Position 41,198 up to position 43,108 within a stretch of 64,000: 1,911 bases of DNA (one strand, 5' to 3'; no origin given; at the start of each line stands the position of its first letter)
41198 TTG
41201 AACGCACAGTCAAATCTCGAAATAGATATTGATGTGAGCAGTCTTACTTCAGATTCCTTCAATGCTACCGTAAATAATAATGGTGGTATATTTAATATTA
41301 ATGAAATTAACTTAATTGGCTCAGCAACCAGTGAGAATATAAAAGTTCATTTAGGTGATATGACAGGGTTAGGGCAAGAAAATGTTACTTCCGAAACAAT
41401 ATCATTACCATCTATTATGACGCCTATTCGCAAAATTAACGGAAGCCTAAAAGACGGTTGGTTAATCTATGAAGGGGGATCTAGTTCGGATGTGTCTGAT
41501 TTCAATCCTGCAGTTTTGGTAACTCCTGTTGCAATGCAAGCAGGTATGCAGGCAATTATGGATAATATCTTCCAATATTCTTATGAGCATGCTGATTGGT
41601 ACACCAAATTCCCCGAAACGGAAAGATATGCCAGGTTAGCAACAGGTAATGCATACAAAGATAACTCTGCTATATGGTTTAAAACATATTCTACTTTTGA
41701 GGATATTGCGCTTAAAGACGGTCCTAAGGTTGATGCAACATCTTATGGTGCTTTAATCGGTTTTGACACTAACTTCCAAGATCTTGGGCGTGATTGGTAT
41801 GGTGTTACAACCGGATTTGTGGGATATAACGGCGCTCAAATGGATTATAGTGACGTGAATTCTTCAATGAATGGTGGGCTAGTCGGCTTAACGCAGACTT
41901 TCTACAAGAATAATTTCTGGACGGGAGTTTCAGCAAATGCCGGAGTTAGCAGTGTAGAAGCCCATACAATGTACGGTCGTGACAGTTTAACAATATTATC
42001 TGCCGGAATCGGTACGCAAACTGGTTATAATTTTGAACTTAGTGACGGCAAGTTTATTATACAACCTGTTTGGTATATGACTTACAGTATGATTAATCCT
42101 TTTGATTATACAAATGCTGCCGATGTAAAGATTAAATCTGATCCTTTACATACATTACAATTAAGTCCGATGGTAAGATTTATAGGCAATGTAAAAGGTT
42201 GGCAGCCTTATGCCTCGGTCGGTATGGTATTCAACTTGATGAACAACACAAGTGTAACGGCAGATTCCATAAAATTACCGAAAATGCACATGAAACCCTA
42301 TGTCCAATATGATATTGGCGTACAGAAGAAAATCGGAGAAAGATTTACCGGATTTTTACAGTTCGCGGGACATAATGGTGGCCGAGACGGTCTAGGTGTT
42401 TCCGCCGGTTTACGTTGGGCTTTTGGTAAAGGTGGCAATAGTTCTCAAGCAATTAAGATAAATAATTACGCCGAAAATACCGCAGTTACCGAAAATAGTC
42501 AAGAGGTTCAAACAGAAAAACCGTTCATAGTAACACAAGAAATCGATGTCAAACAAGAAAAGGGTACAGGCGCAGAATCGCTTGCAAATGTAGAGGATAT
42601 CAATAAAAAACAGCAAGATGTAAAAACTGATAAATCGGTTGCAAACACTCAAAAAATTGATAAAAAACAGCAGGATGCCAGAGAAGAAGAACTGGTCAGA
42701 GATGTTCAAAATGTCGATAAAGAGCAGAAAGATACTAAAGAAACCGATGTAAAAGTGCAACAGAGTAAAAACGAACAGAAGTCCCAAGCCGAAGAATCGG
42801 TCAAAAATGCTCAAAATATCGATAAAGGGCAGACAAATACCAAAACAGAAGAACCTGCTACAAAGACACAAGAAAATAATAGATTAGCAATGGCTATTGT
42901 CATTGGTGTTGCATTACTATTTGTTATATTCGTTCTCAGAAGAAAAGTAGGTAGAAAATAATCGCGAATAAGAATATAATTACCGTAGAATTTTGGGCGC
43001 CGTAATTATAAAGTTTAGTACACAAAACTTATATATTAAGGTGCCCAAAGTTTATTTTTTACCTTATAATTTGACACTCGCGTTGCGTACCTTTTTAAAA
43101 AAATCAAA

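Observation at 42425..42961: Autotransporter barrel followed by a 178-aa repeat tail ending in a TM helix and basic anchor (possible OM-to-IM tether)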

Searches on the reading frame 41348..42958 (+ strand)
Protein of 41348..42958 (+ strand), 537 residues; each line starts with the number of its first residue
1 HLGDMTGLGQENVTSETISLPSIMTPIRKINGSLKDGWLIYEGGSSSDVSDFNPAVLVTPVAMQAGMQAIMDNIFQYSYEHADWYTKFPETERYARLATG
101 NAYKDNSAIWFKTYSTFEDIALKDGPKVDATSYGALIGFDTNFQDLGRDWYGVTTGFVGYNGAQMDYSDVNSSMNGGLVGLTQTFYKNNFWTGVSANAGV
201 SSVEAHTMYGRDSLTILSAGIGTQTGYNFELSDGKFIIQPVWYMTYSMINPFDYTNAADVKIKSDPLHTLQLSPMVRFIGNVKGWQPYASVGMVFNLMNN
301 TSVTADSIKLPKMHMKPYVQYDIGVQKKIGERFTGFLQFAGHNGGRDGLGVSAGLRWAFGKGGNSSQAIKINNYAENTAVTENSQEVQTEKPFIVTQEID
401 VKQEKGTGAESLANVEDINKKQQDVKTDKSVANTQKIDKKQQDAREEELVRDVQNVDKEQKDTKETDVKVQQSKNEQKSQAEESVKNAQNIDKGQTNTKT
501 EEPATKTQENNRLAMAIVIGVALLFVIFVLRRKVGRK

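Call 7: find_homologous_proteins(query=window:41348-42958:+, max_evalue=0.001)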
Query window:41348-42958:+ (537 aa): 269 proteins with E <= 0.001 among 7140 candidates; the best 120 are listed.
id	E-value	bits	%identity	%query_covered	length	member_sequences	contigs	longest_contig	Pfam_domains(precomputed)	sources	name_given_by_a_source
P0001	2.0e-144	500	55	69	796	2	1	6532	-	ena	-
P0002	1.0e-119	419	56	59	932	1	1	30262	-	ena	-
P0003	1.3e-114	402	50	63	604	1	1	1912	-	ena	-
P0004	1.6e-112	395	51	60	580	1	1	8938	-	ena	-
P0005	2.9e-112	394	52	66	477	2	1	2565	-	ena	-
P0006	5.4e-110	387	50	63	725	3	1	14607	-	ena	-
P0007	7.6e-110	386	48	65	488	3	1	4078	-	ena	-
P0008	1.0e-109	386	52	59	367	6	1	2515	PF03797.26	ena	-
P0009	5.2e-109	384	50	60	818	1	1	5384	-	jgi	jgi:hypothetical protein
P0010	1.5e-108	382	53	61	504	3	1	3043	-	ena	-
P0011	4.4e-108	381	53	58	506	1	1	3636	-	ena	-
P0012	5.1e-108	380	47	65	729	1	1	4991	-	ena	-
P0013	6.6e-108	380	48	62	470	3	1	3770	-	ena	-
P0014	9.5e-108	379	51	60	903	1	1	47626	PF02415.24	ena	-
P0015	1.0e-107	379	51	60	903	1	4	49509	PF02415.24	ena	-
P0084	8.1e-92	327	50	53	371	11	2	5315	PF03797.26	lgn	-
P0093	1.7e-90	323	49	61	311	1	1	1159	PF03797.26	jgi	jgi:hypothetical protein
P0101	1.1e-89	320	43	67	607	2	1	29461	-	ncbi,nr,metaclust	ncbi:predicted protein [Fusobacterium sp. CAG:815]|nr:predicted protein [Fusobacterium sp. CAG:815]|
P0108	2.8e-89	319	48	57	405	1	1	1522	PF03797.26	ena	-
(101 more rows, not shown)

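Call 23: find_related_loci(query=A2, collection=genome_contigs, flank=3000)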
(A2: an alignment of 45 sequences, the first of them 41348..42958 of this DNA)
Query A2 (537 aa) in genome_contigs; peptide patterns used: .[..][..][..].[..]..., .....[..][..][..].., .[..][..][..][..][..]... (x = any residue, [..] = any of these).
600 stretches matched a pattern (row limit reached: there are more); 575 encode a relative of the query (tblastn E <= 1e-3); the best 80 are kept; 80 distinct loci.
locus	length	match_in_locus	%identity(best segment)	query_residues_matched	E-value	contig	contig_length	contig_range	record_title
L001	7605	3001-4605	55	1-533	0e+0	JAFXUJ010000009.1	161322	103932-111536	MAG: Elusimicrobiaceae bacterium isolate RGIG6754 Sheep_Rumen-3__c647369, whole genome shotgun sequence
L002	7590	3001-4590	53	1-533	0e+0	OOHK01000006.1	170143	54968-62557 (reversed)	uncultured Elusimicrobium sp. isolate RUG130 genome assembly, contig: scaffold_110, whole genome shotgun sequence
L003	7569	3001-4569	54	1-532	0e+0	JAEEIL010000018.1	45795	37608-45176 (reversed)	MAG: Elusimicrobiaceae bacterium isolate Tb.RUG.145 k141_5571308_flag=0_multi=18.2746_len=45795, whole genome shotgun se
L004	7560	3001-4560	53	1-533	0e+0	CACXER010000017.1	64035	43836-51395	MAG: uncultured Elusimicrobium sp. isolate RUG11187 genome assembly, contig: RUG11187_asm_17, whole genome shotgun seque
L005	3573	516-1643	51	44-405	4e-125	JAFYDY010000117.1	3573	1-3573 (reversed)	Bacterium isolate RGIG7003 Sheep_Rumen.Co__c4663722, whole genome shotgun sequence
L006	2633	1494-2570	49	31-370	1e-125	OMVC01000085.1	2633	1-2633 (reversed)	uncultured bacterium isolate hRUG901 genome assembly, contig: NODE_55777_length_2633_cov_25.3759, whole genome shotgun s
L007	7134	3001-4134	50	10-360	5e-120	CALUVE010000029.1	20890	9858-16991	MAG: Candidatus Gastranaerophilales bacterium isolate BRZ_FQ__bin83 genome assembly, contig: BRZ_FQ__NODE_2792_length_20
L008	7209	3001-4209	45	37-431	2e-119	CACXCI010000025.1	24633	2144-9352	uncultured bacterium isolate RUG11132 genome assembly, contig: RUG11132_asm_25, whole genome shotgun sequence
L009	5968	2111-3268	49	9-361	6e-119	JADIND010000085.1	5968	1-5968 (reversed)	MAG: Candidatus Scatousia excrementipullorum isolate 10192 D3M36__C208503_L5968_SRR9113722, whole genome shotgun sequenc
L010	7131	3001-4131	49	22-371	2e-118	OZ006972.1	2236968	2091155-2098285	MAG: Candidatus Gastranaerophilales bacterium isolate metabat2_pooled_hifiasm.1023 MAG genome assembly, chromosome: 1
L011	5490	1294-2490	48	34-407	1e-118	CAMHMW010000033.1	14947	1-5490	MAG: uncultured Candidatus Melainabacteria bacterium isolate SRR11784281_bin.75_metaWRAP_v1.3_MAG genome assembly, conti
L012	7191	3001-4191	46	10-363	2e-118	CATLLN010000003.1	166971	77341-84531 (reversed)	MAG TPA_asm: uncultured bacterium isolate MGG29624_1678865741 genome assembly, contig: shHF4_103, whole genome shotgun s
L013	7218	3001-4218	47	6-371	5e-118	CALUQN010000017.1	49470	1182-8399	MAG: Candidatus Gastranaerophilales bacterium isolate BRZ_AE__bin22 genome assembly, contig: BRZ_AE__NODE_1219_length_49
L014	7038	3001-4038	52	43-371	1e-118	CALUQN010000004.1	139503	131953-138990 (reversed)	MAG: Candidatus Gastranaerophilales bacterium isolate BRZ_AE__bin22 genome assembly, contig: BRZ_AE__NODE_181_length_139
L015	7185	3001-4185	47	6-371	7e-118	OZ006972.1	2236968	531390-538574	MAG: Candidatus Gastranaerophilales bacterium isolate metabat2_pooled_hifiasm.1023 MAG genome assembly, chromosome: 1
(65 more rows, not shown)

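Call 31: predict_structure(alignment_id=A2)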
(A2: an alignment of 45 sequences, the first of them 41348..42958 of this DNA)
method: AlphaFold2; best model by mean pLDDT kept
length: 537 residues; sequences in the alignment: 45
mean_pLDDT: 79.4   pTM: 0.64
mean pLDDT of the five models: 79.4, 78.7, 78.7, 78.2, 77.6
residues with pLDDT >= 90: 267; 70-90: 122; 50-70: 66; < 50: 82
segments of 3 or more residues with pLDDT < 50: 1-5, 364-412, 488-506
pLDDT, mean of each block of 10 residues (from residue 1): 49 64 90 83 82 95 95 88 72 75 72 97 96 96 91 95 97 97 94 96 97 97 96 94 97 96 96 97 93 93 94 95 93 92 96 90 51 44 39 38 39 52 51 74 86 74 68 76 59 34 47 73 80 61
secondary structure, 60 per line:
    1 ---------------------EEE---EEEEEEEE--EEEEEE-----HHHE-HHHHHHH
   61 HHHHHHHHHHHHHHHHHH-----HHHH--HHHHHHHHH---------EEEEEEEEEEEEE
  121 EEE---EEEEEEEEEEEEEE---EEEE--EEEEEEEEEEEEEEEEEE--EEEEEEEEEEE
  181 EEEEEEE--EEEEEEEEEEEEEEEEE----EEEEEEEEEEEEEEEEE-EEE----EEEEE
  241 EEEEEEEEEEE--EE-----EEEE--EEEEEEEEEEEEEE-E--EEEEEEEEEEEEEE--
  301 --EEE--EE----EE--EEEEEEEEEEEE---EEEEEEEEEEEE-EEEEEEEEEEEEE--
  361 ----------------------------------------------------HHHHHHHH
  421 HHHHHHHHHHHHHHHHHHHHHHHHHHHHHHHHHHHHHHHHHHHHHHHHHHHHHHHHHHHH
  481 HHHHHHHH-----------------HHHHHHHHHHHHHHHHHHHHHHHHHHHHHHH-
elements in order: E22-24 E28-35 E38-43 H54-78 H84-87 H90-98 E108-123 E127-140 E144-147 E150-167 E170-187 E190-206 E211-227 E229-231 E236-251 E261-264 E267-280 E285-298 E303-305 E318-329 E333-344 E346-358 H413-488 H506-536

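Call 33: search_solved_structures(query=A2, max_evalue=0.01)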
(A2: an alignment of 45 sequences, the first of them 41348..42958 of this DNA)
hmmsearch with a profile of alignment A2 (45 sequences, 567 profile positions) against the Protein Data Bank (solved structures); distinct sequences matched with E-value up to 0.01: 0.

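Call 35: fold_search(model_id=the predicted structure, library=pdb)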
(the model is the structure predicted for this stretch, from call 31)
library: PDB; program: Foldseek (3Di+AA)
matches with E <= 10: 1055; with E <= 0.001: 238
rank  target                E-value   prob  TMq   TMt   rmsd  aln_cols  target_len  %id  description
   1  3slj                  1.1e-14  1.00  0.43  0.73   8.5       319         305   13  Pre-cleavage Structure of the Autotransporter EspP - N1023A mutant (released 2011-11-16)
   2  3kvn_X                2.2e-14  1.00  0.43  0.37   5.8       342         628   11  Crystal structure of the full-length autotransporter EstA from Pseudomonas aeruginosa (released 2010-01-26)
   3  4mee                  3.3e-14  1.00  0.39  0.65  11.0       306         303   14  Crystal structure of the transport unit of the autotransporter AIDA-I from Escherichia coli (released 2014-06-04)
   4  3kvn_A                3.7e-14  1.00  0.42  0.37   5.7       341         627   11  Crystal structure of the full-length autotransporter EstA from Pseudomonas aeruginosa (released 2010-01-26)
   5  3slo                  4.1e-14  1.00  0.42  0.72   7.8       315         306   14  Pre-cleavage Structure of the Autotransporter EspP - N1023D mutant (released 2011-11-16)
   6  3slt                  4.3e-14  1.00  0.43  0.73  10.7       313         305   13  Pre-cleavage Structure of the Autotransporter EspP - N1023S Mutant (released 2011-11-16)
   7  3qq2_A                8.5e-14  1.00  0.40  0.84   3.7       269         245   17  Crystal Structure of the Beta Domain of the Bordetella Autotransporter Brka (released 2011-04-13)
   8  8bo2_P                1.1e-13  1.00  0.46  0.78   4.8       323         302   13  BAM-EspP complex structure with BamA-S425C/EspP-S1299C mutations in nanodisc (released 2023-04-26)
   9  9oqa                  3.3e-13  1.00  0.40  0.35   6.7       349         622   14  Cryo-EM structure of AaaA, a Pseudomonas Aeruginosa autotransporter (released 2025-08-13)
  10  3qq2_B                6.7e-13  1.00  0.39  0.81   4.6       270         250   18  Crystal Structure of the Beta Domain of the Bordetella Autotransporter Brka (released 2011-04-13)
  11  3aeh_A                1.2e-12  1.00  0.37  0.69  12.2       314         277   14  Integral membrane domain of autotransporter Hbp (released 2010-07-07)
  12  2qom_B                2.3e-12  1.00  0.42  0.80   4.0       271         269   15  The crystal structure of the E.coli EspP autotransporter Beta-domain. (released 2007-11-13)
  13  3qq2_C                2.3e-12  1.00  0.39  0.81   4.8       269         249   19  Crystal Structure of the Beta Domain of the Bordetella Autotransporter Brka (released 2011-04-13)
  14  8bnz_P                9.9e-12  1.00  0.41  0.69   6.3       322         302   14  BAM-EspP complex structure with BamA-G431C/EspP-N1293C mutations in nanodisc (released 2023-04-26)
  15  2qom_A                1.5e-11  1.00  0.38  0.74   4.5       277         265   13  The crystal structure of the E.coli EspP autotransporter Beta-domain. (released 2007-11-13)
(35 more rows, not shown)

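Call 51: search_protein_families(library=pfam, alignment_id=A2, max_evalue=0.1)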
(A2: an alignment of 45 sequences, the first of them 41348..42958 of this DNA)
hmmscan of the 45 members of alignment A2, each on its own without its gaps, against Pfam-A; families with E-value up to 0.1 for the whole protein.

A. member 1, window:41348-42958:+ (537 aa): 1 family
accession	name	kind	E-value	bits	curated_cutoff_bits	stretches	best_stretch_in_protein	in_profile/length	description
PF20744.3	gp37_trimer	-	0.011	16.2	21.7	1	356-400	26-70/95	Tail fibre protein gp37 trimerization region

B. families by the number of members that match (of 45 scanned): 7 families
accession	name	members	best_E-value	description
PF02415.23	Chlam_PMP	6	1.8e-15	Chlamydia polymorphic membrane protein (Chlamydia_PMP) repeat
PF03797.25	Autotransporter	1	2.7e-07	Autotransporter beta-domain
PF13715.12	CarbopepD_reg_2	1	0.0069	CarboxypepD_reg-like domain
PF17628.7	IncD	1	0.0088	Inclusion membrane protein D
PF20744.3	gp37_trimer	1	0.011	Tail fibre protein gp37 trimerization region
PF13645.11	YkuD_2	1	0.096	L,D-transpeptidase catalytic domain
PF02776.23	TPP_enzyme_N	1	0.1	Thiamine pyrophosphate enzyme, N-terminal TPP binding domain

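Call 72: predict_structure(alignment_id=A4)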
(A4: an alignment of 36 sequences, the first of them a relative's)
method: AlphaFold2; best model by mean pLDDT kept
length: 607 residues; sequences in the alignment: 36
mean_pLDDT: 79.5   pTM: 0.69
mean pLDDT of the five models: 79.5, 79.0, 78.7, 78.6, 73.4
residues with pLDDT >= 90: 291; 70-90: 180; 50-70: 34; < 50: 102
segments of 3 or more residues with pLDDT < 50: 145-156, 256-282, 538-580, 590-607
pLDDT, mean of each block of 10 residues (from residue 1): 68 77 77 85 88 91 90 93 92 93 93 88 90 92 48 55 86 90 79 64 84 92 91 85 84 57 40 36 78 94 94 87 85 94 92 95 93 95 91 96 92 95 95 92 94 92 92 90 91 93 81 91 93 68 39 35 31 39 56 38 39
secondary structure, 60 per line:
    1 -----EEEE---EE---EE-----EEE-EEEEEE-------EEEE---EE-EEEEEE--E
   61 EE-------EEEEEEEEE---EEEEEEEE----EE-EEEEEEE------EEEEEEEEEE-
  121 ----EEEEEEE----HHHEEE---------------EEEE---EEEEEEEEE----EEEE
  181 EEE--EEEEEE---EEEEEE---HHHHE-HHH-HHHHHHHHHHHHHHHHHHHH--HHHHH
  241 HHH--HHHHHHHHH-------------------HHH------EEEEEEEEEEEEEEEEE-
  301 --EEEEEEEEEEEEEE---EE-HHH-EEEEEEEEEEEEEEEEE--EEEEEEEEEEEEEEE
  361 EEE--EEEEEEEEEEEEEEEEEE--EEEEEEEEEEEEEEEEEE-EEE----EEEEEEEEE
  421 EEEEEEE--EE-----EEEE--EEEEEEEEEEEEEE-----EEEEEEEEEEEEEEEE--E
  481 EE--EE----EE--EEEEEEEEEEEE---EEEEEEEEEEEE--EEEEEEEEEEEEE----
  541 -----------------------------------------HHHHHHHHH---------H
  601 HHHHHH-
elements in order: E6-9 E25-27 E29-34 E42-45 E52-57 E60-62 E70-78 E82-89 E97-103 E110-119 E125-131 E139-141 E157-160 E164-172 E177-183 E186-191 E195-200 H204-207 H214-233 H236-243 H246-254 E283-299 E303-316 E327-343 E346-363 E366-383 E386-403 E405-407 E412-427 E437-440 E443-456 E462-477 E480-482 E495-506 E510-521 E524-536 H582-590 H600-606

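Call 78: find_related_loci(query=A5, collection=metagenome_contigs, flank=2500)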
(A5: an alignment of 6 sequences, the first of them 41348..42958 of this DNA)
Query A5 (537 aa) in metagenome_contigs; peptide patterns used: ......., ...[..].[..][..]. (x = any residue, [..] = any of these).
70 stretches matched a pattern; 2 encode a relative of the query (tblastn E <= 1e-3); 2 distinct loci.
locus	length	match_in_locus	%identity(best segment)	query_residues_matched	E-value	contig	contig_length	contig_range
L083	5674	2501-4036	53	1-529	0e+0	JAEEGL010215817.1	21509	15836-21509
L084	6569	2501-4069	54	1-532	0e+0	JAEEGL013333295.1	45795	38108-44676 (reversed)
